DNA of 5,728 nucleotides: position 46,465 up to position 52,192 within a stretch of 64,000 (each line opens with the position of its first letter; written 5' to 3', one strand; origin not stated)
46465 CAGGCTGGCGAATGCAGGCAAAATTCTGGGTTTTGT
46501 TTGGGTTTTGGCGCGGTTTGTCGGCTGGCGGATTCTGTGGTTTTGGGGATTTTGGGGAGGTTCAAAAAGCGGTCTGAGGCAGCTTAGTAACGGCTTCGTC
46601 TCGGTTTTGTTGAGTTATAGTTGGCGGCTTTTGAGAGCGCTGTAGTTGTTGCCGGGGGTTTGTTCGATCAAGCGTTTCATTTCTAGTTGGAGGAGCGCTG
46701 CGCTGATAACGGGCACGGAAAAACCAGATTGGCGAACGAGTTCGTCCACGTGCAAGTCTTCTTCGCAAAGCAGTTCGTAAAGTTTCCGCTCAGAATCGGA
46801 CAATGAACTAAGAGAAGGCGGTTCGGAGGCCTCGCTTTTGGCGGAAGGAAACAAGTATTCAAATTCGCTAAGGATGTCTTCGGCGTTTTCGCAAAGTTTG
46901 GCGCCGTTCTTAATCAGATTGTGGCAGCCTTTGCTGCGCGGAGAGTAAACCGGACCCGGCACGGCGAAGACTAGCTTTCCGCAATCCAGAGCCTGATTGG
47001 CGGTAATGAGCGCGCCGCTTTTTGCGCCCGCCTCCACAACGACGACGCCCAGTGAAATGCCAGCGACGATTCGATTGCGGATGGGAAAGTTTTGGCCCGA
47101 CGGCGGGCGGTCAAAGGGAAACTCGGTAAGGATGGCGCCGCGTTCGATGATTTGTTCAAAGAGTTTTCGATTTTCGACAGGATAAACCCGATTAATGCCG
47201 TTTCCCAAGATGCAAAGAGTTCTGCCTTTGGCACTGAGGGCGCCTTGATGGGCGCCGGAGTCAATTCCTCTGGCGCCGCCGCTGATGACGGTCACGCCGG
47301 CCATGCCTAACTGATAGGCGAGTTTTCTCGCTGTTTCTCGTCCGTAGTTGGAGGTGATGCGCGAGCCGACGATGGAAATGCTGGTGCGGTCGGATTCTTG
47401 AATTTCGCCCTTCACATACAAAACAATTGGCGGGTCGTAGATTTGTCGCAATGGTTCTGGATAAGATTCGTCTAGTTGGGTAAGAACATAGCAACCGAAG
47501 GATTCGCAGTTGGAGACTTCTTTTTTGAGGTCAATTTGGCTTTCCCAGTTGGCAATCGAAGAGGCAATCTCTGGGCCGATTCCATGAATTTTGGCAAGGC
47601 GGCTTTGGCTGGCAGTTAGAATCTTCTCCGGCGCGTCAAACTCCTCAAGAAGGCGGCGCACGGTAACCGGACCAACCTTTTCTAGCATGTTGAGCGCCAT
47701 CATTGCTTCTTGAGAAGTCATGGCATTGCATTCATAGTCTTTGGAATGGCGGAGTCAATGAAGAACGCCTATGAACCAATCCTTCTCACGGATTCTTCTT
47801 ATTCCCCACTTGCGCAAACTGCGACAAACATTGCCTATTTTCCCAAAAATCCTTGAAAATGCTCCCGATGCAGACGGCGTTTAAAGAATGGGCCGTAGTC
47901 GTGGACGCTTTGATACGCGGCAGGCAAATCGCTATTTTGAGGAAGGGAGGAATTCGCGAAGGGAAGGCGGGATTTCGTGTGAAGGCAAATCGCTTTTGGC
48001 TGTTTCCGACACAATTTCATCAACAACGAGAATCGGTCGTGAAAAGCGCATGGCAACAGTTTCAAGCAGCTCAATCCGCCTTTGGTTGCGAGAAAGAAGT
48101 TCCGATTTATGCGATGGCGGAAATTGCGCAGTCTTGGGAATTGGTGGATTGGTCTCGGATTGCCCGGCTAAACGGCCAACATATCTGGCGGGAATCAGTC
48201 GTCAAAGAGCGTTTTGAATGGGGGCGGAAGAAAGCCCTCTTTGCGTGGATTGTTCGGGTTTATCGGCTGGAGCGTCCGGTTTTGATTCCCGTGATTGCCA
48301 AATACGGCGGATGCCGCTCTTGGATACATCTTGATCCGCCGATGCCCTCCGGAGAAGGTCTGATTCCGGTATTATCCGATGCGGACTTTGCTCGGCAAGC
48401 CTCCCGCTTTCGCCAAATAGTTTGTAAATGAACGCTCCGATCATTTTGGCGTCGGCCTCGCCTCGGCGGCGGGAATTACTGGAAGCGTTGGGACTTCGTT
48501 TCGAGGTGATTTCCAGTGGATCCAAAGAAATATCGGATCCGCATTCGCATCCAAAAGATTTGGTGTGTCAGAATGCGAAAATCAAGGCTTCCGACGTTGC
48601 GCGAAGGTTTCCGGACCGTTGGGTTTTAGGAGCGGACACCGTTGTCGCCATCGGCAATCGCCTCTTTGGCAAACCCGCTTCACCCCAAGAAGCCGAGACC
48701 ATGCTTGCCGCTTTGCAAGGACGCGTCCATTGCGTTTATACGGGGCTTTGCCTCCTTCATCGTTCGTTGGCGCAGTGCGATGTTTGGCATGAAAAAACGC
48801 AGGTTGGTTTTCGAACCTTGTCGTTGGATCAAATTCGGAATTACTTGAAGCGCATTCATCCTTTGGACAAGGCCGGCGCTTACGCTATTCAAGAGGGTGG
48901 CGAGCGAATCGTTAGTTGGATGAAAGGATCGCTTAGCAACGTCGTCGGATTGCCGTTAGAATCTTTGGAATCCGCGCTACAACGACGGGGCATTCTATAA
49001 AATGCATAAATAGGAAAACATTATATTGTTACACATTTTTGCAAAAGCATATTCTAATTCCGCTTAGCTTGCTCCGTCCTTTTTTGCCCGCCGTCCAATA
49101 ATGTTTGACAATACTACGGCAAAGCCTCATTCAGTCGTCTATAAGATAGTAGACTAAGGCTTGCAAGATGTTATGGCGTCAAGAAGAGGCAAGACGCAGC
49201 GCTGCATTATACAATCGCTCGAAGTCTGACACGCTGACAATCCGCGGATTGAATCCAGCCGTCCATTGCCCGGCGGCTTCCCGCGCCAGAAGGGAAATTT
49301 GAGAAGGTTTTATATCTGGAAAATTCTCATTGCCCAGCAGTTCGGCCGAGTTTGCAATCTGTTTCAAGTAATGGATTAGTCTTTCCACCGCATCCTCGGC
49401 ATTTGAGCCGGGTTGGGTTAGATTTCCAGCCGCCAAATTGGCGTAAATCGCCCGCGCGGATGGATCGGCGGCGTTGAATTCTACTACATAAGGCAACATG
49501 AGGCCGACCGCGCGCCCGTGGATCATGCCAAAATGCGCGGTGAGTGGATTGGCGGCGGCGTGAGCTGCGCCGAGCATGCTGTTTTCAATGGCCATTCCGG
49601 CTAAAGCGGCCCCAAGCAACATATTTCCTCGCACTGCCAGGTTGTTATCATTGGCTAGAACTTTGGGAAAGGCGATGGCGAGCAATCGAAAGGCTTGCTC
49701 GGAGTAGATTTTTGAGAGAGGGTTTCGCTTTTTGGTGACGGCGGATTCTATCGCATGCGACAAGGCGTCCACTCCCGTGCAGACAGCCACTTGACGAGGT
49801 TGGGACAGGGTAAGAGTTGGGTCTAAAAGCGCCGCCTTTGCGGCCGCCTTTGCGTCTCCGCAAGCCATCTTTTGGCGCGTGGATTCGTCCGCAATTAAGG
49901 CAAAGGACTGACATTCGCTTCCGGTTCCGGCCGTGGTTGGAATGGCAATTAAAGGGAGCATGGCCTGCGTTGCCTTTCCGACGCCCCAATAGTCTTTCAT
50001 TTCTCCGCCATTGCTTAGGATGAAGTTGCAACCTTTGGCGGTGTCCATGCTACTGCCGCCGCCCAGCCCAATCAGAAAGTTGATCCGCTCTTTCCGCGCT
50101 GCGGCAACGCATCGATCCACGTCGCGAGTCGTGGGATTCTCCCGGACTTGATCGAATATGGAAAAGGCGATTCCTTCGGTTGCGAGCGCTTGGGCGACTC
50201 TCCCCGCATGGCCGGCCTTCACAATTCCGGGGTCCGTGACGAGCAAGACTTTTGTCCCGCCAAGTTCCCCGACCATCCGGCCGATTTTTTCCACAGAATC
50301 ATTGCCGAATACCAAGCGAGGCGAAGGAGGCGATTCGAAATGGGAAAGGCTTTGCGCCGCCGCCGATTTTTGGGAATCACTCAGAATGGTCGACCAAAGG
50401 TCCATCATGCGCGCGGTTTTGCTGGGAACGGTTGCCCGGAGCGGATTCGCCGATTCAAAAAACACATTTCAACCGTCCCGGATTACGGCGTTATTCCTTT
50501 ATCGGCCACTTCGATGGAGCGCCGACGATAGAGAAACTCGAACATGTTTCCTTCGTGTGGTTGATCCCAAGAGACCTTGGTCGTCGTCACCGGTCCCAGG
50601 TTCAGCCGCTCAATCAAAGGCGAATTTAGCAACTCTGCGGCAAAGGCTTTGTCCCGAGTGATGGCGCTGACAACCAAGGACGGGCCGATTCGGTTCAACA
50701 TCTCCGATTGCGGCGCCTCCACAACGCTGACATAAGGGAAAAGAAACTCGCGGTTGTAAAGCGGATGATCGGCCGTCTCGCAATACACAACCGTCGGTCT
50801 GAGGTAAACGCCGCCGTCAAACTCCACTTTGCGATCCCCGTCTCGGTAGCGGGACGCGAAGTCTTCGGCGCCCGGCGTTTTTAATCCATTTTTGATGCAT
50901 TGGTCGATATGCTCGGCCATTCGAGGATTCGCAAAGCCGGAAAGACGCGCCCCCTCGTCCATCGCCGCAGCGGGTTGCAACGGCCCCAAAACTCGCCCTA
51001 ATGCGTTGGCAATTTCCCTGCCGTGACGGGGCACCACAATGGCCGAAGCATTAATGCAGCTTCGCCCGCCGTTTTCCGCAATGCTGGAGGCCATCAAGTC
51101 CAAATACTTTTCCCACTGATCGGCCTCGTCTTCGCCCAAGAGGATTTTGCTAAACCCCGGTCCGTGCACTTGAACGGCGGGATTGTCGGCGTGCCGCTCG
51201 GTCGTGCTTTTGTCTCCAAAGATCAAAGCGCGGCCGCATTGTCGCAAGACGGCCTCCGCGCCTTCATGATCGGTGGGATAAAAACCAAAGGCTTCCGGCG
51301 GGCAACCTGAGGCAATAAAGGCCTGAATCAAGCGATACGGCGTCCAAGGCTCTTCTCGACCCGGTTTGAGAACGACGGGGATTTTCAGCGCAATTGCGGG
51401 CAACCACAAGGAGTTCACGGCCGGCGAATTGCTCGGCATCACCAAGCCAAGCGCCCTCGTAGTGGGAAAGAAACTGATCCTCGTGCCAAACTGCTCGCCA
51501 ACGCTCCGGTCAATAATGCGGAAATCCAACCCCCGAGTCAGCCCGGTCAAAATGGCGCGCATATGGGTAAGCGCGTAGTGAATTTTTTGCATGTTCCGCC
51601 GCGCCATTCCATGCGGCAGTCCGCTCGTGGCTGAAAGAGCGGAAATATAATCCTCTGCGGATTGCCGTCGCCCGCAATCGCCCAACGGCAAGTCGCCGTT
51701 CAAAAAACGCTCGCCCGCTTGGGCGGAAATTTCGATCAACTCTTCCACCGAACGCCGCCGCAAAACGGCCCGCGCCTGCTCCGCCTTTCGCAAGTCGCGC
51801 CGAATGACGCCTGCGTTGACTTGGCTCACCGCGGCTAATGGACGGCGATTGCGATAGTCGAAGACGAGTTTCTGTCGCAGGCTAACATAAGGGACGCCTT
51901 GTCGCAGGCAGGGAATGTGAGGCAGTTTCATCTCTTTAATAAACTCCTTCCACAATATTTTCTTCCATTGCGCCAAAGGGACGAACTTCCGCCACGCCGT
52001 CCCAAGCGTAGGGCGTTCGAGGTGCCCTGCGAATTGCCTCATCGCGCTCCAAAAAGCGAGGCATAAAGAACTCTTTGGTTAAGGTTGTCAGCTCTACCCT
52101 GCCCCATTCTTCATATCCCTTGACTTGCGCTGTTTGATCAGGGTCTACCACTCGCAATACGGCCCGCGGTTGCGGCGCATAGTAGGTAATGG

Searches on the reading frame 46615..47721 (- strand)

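Call 42: search_protein_families(library=pfam, proteins=[window:46615-47721:-], max_evalue=0.00001)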
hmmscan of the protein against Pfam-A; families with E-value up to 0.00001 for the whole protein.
window:46615-47721:- (368 aa): 5 families
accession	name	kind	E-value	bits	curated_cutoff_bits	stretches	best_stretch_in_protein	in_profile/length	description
PF02481.21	DNA_processg_A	-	2.1e-75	253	29.6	1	72-277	2-210/212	DNA recombination-mediator protein A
PF17782.7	DprA_WH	-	2.6e-15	56.6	22.9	1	299-358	2-61/61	DprA winged helix domain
PF14520.12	HHH_5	-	3.3e-09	37.5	27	1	10-56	4-51/57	Helix-hairpin-helix domain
PF12826.13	HHH_2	-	3.4e-08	33.9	27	1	15-59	10-54/64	Helix-hairpin-helix motif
PF18306.6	LDcluster4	-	7.7e-06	26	26.3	0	113-254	2-123/151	SLOG cluster4 family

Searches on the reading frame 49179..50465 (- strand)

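Call 42: search_protein_families(library=pfam, proteins=[window:49179-50465:-], max_evalue=0.00001)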
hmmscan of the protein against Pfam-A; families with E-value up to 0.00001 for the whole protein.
window:49179-50465:- (428 aa): 3 families
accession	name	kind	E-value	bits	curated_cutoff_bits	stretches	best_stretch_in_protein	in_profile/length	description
PF00465.25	Fe-ADH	-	5.8e-50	169.6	31.3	1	49-216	2-168/168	Iron-containing alcohol dehydrogenase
PF25137.1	ADH_Fe_C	-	3.1e-32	112.3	27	1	228-422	2-193/194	Fe-containing alcohol dehydrogenase family, C-terminal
PF13685.12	Fe-ADH_2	-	3.2e-14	53.6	28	1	52-147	1-94/149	Iron-containing alcohol dehydrogenase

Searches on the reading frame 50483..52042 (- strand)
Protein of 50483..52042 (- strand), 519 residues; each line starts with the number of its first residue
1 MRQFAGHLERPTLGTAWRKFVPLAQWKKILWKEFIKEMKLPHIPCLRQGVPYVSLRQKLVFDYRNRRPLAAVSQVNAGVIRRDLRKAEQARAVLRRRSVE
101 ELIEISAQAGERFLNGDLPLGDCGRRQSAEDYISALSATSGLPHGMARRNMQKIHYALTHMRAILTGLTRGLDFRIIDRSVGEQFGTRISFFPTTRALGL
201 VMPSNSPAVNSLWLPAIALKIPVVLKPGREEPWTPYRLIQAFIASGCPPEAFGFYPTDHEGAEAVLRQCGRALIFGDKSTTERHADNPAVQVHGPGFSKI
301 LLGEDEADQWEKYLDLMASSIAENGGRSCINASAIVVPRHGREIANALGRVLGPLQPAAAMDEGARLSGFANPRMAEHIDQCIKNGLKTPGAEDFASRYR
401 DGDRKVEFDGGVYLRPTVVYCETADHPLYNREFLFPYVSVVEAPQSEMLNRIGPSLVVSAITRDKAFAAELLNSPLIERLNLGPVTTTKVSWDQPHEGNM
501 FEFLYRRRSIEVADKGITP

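Call 42: search_protein_families(library=pfam, proteins=[window:50483-52042:-], max_evalue=0.00001)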
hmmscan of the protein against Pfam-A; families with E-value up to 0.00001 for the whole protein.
window:50483-52042:- (519 aa): 1 family
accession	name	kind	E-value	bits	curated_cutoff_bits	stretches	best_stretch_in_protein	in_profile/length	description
PF00171.27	Aldedh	-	1.2e-12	47.5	23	1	128-445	67-381/461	Aldehyde dehydrogenase family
